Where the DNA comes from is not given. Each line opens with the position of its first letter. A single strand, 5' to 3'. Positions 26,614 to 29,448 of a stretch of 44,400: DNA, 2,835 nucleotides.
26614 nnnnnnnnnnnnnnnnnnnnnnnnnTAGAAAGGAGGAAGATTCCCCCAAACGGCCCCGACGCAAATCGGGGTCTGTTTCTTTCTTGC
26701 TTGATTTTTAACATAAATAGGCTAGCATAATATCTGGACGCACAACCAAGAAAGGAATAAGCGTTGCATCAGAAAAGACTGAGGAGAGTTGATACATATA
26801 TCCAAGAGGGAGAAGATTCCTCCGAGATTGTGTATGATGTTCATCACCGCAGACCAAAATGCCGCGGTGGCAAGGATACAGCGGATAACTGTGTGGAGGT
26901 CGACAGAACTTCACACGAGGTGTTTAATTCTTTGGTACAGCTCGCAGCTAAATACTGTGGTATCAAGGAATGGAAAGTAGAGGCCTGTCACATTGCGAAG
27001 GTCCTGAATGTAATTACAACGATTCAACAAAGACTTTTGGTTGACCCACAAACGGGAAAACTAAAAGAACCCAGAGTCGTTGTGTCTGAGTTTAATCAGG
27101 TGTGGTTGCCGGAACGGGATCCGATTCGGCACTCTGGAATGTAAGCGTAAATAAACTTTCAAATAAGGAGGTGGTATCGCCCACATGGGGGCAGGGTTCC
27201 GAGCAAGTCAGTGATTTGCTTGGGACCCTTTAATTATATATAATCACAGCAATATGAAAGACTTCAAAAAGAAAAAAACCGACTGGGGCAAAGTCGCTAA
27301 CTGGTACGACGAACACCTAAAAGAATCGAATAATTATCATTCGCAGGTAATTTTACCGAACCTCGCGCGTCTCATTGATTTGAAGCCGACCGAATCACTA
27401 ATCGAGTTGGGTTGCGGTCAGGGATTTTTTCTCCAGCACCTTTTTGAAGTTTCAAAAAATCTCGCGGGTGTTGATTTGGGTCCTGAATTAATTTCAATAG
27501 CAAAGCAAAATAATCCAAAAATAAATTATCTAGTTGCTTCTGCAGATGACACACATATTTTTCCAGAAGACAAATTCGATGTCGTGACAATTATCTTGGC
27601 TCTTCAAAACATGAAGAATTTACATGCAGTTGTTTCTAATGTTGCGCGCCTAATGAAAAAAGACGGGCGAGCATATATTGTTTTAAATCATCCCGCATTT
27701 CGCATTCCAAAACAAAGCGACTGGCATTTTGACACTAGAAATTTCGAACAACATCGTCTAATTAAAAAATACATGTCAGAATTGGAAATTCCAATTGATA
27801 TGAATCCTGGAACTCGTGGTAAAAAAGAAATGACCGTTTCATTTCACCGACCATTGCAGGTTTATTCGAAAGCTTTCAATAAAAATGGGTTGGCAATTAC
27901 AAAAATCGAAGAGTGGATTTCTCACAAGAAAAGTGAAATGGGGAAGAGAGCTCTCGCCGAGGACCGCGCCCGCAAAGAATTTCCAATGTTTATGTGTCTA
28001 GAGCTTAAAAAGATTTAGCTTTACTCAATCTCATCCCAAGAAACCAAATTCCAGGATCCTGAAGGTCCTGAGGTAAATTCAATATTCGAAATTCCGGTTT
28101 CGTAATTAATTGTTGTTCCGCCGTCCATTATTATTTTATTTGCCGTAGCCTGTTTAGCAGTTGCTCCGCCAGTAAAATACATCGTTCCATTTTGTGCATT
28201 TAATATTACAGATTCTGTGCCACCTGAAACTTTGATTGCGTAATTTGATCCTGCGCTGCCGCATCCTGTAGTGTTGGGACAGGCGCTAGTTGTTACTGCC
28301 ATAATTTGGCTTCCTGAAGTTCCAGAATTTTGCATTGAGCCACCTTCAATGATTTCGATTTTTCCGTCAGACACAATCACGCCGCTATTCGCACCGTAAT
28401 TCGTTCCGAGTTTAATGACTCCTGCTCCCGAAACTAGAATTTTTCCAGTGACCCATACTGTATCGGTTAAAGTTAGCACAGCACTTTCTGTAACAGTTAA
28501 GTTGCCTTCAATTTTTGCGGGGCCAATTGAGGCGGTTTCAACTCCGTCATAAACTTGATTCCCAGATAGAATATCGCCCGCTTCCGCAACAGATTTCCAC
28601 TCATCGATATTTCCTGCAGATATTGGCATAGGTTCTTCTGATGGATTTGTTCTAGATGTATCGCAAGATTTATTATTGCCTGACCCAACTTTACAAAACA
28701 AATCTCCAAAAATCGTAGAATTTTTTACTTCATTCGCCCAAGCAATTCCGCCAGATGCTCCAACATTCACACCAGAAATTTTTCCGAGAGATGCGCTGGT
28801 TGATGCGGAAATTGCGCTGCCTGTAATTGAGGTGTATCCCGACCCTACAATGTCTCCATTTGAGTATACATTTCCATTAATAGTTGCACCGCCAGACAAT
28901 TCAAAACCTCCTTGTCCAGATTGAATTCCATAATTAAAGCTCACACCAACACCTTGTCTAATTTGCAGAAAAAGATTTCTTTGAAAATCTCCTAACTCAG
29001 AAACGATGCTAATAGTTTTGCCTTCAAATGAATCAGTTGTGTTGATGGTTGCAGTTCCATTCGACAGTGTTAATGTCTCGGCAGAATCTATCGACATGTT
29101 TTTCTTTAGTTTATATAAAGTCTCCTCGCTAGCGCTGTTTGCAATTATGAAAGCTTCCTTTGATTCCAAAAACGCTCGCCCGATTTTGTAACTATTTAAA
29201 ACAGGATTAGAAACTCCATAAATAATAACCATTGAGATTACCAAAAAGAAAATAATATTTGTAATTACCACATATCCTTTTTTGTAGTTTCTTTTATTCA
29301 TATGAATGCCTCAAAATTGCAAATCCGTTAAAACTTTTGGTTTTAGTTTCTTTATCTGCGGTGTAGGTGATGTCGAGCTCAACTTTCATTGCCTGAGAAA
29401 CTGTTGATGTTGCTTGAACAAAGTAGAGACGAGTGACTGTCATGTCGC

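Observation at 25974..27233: Tandem pair of highly basic paralogues with a Cys-less HNH/HNN-type motif, each its own transcription unit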

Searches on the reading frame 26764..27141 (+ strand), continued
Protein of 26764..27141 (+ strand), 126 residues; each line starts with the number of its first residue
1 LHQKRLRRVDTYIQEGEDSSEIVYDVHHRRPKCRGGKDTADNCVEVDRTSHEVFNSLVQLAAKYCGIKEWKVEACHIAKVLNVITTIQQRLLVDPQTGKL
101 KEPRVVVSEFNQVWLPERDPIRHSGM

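Call 102: search_solved_structures(query=A9, max_evalue=1, show_alignments=2)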
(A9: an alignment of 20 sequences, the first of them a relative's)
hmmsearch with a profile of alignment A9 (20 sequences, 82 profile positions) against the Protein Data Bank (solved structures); distinct sequences matched with E-value up to 1: 29.
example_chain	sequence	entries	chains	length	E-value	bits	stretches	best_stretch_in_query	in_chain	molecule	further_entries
3zfk_A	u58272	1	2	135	0.0008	22.7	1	7-44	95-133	COLICIN-E7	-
3fbd_A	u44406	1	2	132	0.00091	22.5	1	7-43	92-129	Colicin-E7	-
1m08_A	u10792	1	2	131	0.0011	22.2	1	7-43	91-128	Colicin E7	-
1mz8_B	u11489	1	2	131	0.0011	22.2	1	7-43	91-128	Colicin E7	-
2erh_B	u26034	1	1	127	0.0013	22.1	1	6-43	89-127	Colicin E7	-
7cei_B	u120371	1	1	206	0.0016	21.7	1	7-43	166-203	PROTEIN (COLICIN E7 IMMUNITY PROTEIN)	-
1pt3_A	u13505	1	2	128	0.0018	21.6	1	7-43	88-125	Colicin E7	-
2jb0_B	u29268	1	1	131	0.0069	19.7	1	7-40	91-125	COLICIN E7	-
2jaz_B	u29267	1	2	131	0.018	18.3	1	7-43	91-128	COLICIN E7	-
2jbg_B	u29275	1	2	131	0.03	17.7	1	7-43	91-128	COLICIN E7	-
2wpt_B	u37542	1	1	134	0.044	17.1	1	6-43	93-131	COLICIN-E9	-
6me0_C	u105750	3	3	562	0.048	17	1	11-43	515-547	Maturase reverse transcriptase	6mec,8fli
1zns_A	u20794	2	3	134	0.053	16.9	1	8-43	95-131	Colicin E7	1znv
9sjn_A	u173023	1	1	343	0.058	16.8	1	11-41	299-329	Cas8f fusion with HNH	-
8ydb_J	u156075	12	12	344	0.058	16.7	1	11-41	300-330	Cas8f fusion with HNH | HNH endonuclease | a protein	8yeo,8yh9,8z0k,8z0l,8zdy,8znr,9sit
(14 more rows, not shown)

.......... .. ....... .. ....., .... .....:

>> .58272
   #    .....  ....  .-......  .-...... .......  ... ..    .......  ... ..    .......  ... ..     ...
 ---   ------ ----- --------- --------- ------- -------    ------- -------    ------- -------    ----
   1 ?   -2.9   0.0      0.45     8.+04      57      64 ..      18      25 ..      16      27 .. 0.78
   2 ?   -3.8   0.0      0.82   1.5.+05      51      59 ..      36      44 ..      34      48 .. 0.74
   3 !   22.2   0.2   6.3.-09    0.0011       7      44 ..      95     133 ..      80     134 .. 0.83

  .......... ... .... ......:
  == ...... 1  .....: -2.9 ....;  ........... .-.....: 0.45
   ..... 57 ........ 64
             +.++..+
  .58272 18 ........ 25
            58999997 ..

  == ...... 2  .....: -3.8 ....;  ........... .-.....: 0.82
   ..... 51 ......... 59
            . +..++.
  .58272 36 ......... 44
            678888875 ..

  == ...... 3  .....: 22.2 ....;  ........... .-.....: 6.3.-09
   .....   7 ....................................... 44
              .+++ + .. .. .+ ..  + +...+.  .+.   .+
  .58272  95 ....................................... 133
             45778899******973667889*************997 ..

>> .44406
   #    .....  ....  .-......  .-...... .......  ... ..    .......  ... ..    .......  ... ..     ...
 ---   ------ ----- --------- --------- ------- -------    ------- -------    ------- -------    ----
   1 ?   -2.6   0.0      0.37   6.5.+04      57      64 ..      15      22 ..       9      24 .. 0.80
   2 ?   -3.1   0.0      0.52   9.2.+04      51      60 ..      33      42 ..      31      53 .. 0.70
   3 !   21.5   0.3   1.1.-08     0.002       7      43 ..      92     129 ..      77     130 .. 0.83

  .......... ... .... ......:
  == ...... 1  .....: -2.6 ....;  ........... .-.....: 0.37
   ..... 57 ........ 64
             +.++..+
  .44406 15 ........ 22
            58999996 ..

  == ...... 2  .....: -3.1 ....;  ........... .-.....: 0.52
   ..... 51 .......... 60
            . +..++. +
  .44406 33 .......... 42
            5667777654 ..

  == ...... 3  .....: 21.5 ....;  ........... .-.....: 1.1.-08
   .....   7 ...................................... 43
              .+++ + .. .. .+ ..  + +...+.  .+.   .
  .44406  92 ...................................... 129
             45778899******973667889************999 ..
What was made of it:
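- The miniature-branch profile hits E7 at E 0.0008 (call 102).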

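Call 106: find_related_loci(query=A4, collection=viral_contigs, flank=5000)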
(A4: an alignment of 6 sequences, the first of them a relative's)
Query A4 (126 aa) in viral_contigs; peptide patterns used: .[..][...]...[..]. (x = any residue, [..] = any of these).
39 stretches matched a pattern, but none encodes a relative of the query by tblastn (E <= 1e-3).

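Call 107: find_related_loci(query=A1, collection=viral_contigs, flank=5000)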
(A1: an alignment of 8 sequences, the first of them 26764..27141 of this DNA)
Query A1 (126 aa) in viral_contigs; peptide patterns used: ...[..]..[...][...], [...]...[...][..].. (x = any residue, [..] = any of these).
59 stretches matched a pattern, but none encodes a relative of the query by tblastn (E <= 1e-3).
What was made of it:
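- Closest known: Miniature 63-81 aa HNH family of uncultivated phages. Different: The window's branch was not found on viral contigs (calls 106, 107).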

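Call 108: find_related_loci(query=A9, collection=viral_contigs, flank=4000)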
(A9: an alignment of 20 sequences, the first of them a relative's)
Query A9 (69 aa) in viral_contigs; peptide patterns used: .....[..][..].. (x = any residue, [..] = any of these).
58 stretches matched a pattern; 24 encode a relative of the query (tblastn E <= 1e-3); 24 distinct loci.
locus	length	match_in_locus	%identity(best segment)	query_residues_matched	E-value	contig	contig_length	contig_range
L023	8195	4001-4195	58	5-69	9e-23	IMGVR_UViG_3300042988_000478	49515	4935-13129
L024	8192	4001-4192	59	3-66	2e-22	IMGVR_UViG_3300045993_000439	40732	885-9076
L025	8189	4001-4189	54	5-67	6e-22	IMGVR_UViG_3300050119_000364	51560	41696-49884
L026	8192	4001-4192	58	3-66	8e-22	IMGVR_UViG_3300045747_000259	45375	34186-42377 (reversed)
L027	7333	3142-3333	55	3-66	1e-21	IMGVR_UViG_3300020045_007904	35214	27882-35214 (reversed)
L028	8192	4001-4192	59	6-69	1e-21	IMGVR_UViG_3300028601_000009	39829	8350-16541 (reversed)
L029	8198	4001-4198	53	3-68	3e-21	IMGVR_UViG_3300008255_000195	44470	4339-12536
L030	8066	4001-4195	54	5-68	2e-20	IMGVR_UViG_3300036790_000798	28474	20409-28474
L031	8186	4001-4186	55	5-66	4e-20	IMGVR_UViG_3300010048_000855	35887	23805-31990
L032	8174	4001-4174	55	4-61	6e-20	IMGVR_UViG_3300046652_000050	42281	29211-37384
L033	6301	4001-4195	51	2-66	2e-19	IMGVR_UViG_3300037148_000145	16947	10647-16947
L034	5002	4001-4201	49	2-68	5e-19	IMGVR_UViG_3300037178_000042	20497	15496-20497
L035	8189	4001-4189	48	4-66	9e-19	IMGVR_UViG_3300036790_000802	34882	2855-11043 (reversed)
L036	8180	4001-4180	50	7-66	8e-19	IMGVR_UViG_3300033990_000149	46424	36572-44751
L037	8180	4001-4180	55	7-66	9e-19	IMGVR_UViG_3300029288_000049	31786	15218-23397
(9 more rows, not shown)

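Call 109: find_encoding_contigs(protein=P0016, flank=6000, max_places=4)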
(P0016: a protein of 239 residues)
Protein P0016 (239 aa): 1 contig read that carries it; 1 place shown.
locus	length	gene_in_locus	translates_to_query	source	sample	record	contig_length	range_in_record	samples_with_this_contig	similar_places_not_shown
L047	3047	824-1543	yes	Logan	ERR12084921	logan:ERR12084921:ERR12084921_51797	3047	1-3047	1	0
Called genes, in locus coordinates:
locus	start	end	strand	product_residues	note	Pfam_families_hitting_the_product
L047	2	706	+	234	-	?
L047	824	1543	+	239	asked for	-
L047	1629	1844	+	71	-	PF11127:YgaP-like_TM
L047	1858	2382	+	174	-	-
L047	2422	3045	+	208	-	?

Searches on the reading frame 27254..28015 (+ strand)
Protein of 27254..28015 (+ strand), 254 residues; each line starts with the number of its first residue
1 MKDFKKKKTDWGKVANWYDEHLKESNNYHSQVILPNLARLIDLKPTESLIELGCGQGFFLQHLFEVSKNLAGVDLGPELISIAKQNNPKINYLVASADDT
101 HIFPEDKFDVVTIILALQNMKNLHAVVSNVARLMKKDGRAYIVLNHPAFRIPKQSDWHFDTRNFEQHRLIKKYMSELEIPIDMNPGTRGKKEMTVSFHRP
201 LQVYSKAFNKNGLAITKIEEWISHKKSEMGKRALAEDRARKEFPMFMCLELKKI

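Call 31: search_protein_families(library=pfam, proteins=[window:27254-28015:+], max_evalue=0.01)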
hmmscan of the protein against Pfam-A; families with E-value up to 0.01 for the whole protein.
window:27254-28015:+ (254 aa): 9 families
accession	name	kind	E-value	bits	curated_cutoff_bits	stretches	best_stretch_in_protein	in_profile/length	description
PF08241.18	Methyltransf_11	-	1.6e-17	64.3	21.2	1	51-142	2-95/95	Methyltransferase domain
PF13489.12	Methyltransf_23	-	3.5e-15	56.6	27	1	32-160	8-135/164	Methyltransferase domain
PF13649.12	Methyltransf_25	-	8.3e-14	52.5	27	1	50-138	2-97/97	Methyltransferase domain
PF13847.12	Methyltransf_31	-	6.1e-13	49.1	27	1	45-142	3-109/145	Methyltransferase domain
PF08242.18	Methyltransf_12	-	2.4e-12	47.9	30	1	50-139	1-97/98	Methyltransferase domain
PF01209.24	Ubie_methyltran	-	4e-07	30.1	20.1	1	42-143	44-152/233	ubiE/COQ5 methyltransferase family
PF05401.17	NodS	-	1e-06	29.2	24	1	47-139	45-141/201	Nodulation protein S (NodS)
PF07021.18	MetW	-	1.4e-05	25.3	21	1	44-136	12-104/193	Methionine biosynthesis protein MetW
PF00398.26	RrnaAD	-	0.0049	16.4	24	1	28-92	13-80/263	Ribosomal RNA adenine dimethylase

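Call 36: search_protein_families(library=ncbifam, proteins=[window:27254-28015:+], max_evalue=0.01)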
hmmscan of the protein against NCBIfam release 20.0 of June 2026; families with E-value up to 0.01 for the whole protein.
window:27254-28015:+ (254 aa): 38 families (the best 25 are shown)
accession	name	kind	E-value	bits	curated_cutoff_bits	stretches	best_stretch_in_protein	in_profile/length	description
NF045667.1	MTase_DVU1556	equivalog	2.8e-12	46.5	155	1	37-216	14-163/213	DVU_1556 family methyltransferase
NF001244.0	PRK00216.1-5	equivalog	1.8e-10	40.5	216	1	40-143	43-154/236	bifunctional demethylmenaquinone methyltransferase/2-methoxy-6-polyprenyl-1,4-benzoquinol methylase UbiE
TIGR02072.1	BioC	equivalog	2.7e-10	40.5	184.95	1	37-140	23-130/244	malonyl-ACP O-methyltransferase BioC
TIGR01934.1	MenG_MenH_UbiE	subfamily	3.2e-10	39.7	158.35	1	39-143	33-142/223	ubiquinone/menaquinone biosynthesis methyltransferase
NF043040.1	corrin_prot_MT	hypoth_equivalog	4.4e-10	39.3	180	1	44-143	40-148/216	corrinoid protein-associated methyltransferase CpaM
TIGR01983.1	UbiG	equivalog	8.8e-10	38.3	102.95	1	46-142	50-151/228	bifunctional 2-polyprenyl-6-hydroxyphenol methylase/3-demethylubiquinol 3-O-methyltransferase UbiG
NF007610.0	PRK10258.1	equivalog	2.1e-08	33.8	342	1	11-155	13-152/251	malonyl-ACP O-methyltransferase BioC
NF041650.1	nod_mtase_NodS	equivalog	1.2e-07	31.7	300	1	46-139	39-136/190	nodulation methyltransferase NodS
NF001241.0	PRK00216.1-2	equivalog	2.5e-07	30.6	327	1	38-142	44-147/231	demethylmenaquinone methyltransferase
TIGR02081.1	metW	equivalog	2.1e-06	27.4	189.5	1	44-136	12-104/194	methionine biosynthesis protein MetW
NF008300.0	PRK11088.1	equivalog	2.1e-06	27.4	303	1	44-132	84-176/272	23S rRNA (guanine(745)-N(1))-methyltransferase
NF047649.1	MTase_UXPK_star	exception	9.2e-06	24.9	460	1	40-141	72-180/283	methyltransferase/UXPK-star double selenoprotein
NF052510.1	methyltran_MpqE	exception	2.1e-05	24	335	1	62-141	66-150/234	methyl-plastoquinone biosynthesis methyltransferase MpqE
NF001240.0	PRK00216.1-1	equivalog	2.7e-05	23.3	378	1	90-145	117-170/251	bifunctional demethylmenaquinone methyltransferase/2-methoxy-6-polyprenyl-1,4-benzoquinol methylase UbiE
NF041537.1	ArsM_AhpD_UU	exception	4.4e-05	22.4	510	1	42-142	73-180/345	arsenite methyltransferase/AhpD domain selenoprotein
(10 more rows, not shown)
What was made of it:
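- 27254..28018 (+): Downstream neighbour: class I SAM-dependent methyltransferase (Methyltransf_11/25). No Shine-Dalgarno; TATAAT ends 9 nt before the ATG. Calls 31, 36.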

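Call 59: search_protein_families(library=padloc, proteins=[window:27254-28015:+], max_evalue=0.01)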
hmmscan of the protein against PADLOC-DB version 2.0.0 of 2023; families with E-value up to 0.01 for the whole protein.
window:27254-28015:+ (254 aa): 2 families
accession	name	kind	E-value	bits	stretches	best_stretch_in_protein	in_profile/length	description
PDLC04134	mad2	-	5.8e-20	69.6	1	23-151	269-403/492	mads_2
PDLC03719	oMTase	-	0.00078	16.5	1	38-111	42-116/387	orphan methyltransferase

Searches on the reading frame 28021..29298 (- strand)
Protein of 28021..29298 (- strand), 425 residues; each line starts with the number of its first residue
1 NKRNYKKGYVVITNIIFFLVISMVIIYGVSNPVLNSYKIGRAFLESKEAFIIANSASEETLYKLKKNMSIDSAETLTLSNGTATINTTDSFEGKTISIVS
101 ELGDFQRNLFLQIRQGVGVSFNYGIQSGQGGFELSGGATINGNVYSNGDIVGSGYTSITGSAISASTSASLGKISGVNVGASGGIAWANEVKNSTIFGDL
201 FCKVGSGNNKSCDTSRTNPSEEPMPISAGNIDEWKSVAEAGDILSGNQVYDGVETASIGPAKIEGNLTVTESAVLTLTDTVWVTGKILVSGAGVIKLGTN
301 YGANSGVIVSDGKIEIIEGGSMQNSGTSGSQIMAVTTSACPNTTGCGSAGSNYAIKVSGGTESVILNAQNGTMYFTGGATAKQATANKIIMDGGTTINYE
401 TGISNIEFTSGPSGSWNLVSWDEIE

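Call 31: search_protein_families(library=pfam, proteins=[window:28021-29298:-], max_evalue=0.01)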
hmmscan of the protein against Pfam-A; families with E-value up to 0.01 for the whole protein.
window:28021-29298:- (425 aa): 1 family
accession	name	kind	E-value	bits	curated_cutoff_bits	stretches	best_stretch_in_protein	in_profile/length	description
PF24078.1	Beta-sol_PIC_HAP1_IgA0_2nd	-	0.0059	16.9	27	0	240-289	117-165/173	PIC/HAP1/IgA0 second beta-solenoid repeat region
